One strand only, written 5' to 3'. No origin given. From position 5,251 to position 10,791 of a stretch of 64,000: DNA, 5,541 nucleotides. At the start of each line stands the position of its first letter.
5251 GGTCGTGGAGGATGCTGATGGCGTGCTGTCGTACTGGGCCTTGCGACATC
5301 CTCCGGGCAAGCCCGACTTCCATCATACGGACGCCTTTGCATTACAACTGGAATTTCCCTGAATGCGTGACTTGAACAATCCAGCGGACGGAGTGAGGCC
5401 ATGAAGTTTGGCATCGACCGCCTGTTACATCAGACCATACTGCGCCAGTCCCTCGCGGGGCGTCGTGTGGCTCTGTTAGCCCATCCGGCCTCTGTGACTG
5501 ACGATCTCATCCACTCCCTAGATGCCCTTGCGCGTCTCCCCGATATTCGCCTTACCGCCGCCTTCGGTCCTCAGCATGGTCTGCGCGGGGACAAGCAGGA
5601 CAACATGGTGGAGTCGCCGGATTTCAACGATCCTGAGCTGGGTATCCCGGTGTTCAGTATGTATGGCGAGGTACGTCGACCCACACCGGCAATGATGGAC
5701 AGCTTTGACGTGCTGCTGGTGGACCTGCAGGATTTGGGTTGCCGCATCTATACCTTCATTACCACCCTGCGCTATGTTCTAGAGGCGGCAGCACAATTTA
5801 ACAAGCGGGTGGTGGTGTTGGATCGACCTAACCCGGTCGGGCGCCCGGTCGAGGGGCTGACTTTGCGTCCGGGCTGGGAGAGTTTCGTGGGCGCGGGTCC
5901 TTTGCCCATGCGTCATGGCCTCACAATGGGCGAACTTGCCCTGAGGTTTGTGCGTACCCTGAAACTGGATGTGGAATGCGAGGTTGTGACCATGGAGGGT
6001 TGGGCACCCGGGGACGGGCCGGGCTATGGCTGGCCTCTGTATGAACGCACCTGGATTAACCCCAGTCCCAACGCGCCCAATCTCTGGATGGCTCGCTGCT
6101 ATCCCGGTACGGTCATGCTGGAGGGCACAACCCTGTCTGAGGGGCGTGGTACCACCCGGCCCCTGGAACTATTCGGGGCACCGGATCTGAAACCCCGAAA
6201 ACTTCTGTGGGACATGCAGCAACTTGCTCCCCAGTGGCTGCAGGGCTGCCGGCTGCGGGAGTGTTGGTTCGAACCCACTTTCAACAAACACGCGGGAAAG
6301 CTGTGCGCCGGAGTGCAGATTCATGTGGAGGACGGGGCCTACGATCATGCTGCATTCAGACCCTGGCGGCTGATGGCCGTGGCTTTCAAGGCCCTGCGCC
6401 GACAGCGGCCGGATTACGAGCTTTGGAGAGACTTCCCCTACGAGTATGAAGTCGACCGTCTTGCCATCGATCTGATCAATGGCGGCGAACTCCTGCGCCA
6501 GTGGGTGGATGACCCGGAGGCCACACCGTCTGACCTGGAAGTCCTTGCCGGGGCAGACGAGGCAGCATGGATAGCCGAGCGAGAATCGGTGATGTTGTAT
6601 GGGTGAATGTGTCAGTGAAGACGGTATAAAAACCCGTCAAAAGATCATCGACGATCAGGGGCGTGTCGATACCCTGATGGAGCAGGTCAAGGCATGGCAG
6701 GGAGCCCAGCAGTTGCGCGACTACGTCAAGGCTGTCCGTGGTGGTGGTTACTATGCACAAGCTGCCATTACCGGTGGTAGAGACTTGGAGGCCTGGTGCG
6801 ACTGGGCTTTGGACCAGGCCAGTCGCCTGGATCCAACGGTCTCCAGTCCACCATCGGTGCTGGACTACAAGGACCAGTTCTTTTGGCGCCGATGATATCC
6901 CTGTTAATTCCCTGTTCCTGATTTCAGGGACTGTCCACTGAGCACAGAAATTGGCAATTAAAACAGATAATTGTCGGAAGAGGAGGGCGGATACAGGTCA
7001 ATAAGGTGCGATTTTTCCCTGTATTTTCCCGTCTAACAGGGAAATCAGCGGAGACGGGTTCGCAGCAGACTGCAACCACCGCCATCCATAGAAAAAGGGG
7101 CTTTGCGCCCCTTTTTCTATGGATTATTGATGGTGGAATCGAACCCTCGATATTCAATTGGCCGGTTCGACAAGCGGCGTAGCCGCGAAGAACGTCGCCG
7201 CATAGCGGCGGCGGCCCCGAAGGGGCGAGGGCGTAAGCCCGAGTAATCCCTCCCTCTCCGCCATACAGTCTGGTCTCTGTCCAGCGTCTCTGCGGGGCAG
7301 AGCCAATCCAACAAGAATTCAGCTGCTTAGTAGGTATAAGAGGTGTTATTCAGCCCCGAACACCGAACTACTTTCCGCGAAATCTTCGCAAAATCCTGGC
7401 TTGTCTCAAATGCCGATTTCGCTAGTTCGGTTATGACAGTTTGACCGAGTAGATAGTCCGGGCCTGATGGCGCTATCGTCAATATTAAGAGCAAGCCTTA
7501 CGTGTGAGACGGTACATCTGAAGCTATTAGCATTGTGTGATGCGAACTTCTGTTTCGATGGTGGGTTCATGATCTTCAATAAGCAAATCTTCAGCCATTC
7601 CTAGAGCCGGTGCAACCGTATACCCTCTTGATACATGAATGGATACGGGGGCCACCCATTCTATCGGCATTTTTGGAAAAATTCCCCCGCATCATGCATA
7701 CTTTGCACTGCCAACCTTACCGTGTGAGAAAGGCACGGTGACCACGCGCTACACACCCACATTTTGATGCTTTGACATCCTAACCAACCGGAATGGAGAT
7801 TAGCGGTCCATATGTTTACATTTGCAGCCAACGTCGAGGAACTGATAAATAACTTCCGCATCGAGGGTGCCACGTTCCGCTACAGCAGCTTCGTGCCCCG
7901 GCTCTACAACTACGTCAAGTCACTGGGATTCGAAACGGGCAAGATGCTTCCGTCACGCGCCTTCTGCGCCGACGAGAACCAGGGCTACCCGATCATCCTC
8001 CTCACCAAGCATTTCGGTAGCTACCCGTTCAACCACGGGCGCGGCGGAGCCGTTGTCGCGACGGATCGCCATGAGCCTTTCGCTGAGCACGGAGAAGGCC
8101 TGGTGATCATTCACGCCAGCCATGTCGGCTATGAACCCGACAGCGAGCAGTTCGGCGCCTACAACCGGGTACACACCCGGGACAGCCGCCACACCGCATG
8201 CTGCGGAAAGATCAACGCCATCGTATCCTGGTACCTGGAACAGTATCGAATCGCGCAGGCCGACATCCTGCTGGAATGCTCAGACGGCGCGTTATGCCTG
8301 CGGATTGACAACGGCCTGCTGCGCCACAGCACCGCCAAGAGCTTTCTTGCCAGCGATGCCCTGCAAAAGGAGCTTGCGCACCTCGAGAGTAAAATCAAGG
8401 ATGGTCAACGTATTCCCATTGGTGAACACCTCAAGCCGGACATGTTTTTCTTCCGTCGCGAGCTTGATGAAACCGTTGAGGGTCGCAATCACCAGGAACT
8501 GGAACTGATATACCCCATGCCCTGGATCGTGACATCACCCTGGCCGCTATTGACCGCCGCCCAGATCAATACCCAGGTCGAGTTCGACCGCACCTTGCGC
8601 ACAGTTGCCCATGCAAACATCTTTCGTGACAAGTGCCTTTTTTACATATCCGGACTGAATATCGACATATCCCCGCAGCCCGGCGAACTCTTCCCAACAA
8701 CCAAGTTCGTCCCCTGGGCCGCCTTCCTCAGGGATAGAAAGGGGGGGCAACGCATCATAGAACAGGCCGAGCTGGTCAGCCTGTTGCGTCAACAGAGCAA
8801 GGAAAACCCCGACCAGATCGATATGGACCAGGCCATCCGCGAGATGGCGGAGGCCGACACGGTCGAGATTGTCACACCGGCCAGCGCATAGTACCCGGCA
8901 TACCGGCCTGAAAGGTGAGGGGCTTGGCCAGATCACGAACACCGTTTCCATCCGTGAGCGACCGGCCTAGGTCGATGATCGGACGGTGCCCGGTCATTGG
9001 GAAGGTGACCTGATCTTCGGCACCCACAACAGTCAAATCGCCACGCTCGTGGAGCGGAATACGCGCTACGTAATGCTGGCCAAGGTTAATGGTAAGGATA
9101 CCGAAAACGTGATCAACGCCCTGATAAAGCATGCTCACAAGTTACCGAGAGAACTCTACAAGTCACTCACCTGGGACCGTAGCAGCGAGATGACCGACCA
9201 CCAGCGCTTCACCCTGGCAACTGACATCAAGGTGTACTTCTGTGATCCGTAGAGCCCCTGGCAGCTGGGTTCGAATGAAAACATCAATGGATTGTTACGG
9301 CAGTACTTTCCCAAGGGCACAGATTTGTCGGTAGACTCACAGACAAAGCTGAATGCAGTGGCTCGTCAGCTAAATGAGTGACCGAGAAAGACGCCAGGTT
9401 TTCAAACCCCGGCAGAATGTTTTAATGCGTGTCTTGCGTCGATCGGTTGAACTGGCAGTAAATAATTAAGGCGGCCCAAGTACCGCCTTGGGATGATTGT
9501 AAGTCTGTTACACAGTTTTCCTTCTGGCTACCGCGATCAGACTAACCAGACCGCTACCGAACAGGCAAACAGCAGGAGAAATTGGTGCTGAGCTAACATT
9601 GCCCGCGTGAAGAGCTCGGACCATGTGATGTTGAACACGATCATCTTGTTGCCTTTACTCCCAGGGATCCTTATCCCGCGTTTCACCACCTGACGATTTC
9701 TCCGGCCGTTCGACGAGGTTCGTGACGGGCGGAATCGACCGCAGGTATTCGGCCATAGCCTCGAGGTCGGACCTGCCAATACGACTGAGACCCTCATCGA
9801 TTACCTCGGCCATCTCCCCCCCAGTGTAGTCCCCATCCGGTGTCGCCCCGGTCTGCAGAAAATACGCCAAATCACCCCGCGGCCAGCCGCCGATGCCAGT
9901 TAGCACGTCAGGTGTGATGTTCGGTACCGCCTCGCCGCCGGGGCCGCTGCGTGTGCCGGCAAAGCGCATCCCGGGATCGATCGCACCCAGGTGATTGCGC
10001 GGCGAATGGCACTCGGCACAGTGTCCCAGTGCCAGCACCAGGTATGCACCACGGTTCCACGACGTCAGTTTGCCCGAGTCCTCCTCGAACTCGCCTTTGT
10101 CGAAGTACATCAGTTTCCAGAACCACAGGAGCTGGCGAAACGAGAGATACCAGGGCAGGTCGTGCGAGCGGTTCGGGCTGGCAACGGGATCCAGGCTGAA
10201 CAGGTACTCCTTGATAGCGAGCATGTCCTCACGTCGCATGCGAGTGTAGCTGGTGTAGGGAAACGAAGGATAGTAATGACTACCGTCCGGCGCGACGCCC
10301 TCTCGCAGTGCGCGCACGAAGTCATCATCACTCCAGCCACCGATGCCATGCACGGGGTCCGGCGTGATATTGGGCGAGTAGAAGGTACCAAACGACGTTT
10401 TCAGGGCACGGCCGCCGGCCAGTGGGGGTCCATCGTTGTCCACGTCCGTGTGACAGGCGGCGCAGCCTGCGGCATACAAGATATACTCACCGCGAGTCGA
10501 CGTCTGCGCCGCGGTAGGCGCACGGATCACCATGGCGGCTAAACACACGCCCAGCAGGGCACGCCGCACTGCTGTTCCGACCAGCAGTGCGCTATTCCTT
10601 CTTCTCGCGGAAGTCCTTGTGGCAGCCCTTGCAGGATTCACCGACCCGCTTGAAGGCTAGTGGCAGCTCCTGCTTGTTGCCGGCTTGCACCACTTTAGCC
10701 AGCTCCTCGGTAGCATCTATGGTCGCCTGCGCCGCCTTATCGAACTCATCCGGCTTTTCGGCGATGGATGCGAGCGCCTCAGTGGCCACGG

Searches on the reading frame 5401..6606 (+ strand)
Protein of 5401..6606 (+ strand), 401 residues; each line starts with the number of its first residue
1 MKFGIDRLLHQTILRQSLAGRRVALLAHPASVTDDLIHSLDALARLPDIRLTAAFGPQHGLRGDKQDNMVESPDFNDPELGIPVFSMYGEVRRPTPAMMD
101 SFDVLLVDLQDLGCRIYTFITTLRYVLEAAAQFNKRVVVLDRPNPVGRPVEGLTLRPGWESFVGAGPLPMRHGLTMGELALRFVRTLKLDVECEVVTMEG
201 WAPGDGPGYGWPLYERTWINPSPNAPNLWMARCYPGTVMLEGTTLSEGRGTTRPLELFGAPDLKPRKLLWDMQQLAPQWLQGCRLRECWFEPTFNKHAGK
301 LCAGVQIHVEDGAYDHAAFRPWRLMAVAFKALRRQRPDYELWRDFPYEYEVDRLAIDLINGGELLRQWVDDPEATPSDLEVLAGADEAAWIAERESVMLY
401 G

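Call 8: search_protein_families(library=pfam, proteins=[window:5401-6606:+], max_evalue=0.001)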
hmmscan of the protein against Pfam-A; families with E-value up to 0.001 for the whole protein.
window:5401-6606:+ (401 aa): 2 families
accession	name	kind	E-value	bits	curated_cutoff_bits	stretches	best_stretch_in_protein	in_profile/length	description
PF07075.17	NamZ_N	-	4.2e-71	239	26.9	1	23-228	1-202/203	Exo-beta-N-acetylmuramidase NamZ, N-terminal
PF20732.2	NamZ_C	-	3e-41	142.1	25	1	233-400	2-152/152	Exo-beta-N-acetylmuramidase NamZ, C-terminal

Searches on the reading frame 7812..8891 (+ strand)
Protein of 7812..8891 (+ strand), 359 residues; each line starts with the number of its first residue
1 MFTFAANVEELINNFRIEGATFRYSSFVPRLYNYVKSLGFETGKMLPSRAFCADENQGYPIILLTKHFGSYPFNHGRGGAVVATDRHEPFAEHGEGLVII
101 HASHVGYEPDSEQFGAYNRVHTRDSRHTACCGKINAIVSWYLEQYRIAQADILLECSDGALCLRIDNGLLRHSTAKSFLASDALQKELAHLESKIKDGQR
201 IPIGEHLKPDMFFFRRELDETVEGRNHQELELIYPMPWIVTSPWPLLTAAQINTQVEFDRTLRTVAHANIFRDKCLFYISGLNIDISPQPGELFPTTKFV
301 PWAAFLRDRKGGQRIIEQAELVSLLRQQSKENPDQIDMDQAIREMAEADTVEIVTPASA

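Call 8: search_protein_families(library=pfam, proteins=[window:7812-8891:+], max_evalue=0.001)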
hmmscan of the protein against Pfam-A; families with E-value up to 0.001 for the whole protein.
window:7812-8891:+ (359 aa): 1 family
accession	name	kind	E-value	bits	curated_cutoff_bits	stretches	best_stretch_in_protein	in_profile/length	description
PF18599.6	LCIB_C_CA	-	0.00074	19.3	25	0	25-141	5-122/223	Limiting CO2-inducible proteins B/C beta carbonyic anhydrases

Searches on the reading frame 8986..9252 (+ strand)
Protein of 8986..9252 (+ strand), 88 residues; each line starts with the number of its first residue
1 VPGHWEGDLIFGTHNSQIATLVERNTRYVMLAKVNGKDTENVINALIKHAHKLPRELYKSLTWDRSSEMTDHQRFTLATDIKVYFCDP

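Call 8: search_protein_families(library=pfam, proteins=[window:8986-9252:+], max_evalue=0.001)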
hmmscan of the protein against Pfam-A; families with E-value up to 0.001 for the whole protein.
window:8986-9252:+ (88 aa): 1 family
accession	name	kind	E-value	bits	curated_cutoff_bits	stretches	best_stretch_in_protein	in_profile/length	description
PF00665.32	rve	-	3.1e-11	43.9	32.6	1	2-88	5-99/102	Integrase core domain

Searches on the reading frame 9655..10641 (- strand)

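Call 8: search_protein_families(library=pfam, proteins=[window:9655-10641:-], max_evalue=0.001)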
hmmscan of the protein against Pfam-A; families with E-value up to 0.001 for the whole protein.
window:9655-10641:- (328 aa): 2 families
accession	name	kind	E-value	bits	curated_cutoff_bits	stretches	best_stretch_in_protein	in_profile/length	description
PF00034.26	Cytochrom_C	-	1.6e-08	36.2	21.3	1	55-150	7-89/90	Cytochrome c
PF13442.11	Cytochrome_CBB3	-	7.2e-05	23.5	27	0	55-82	9-34/68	Cytochrome C oxidase, cbb3-type, subunit III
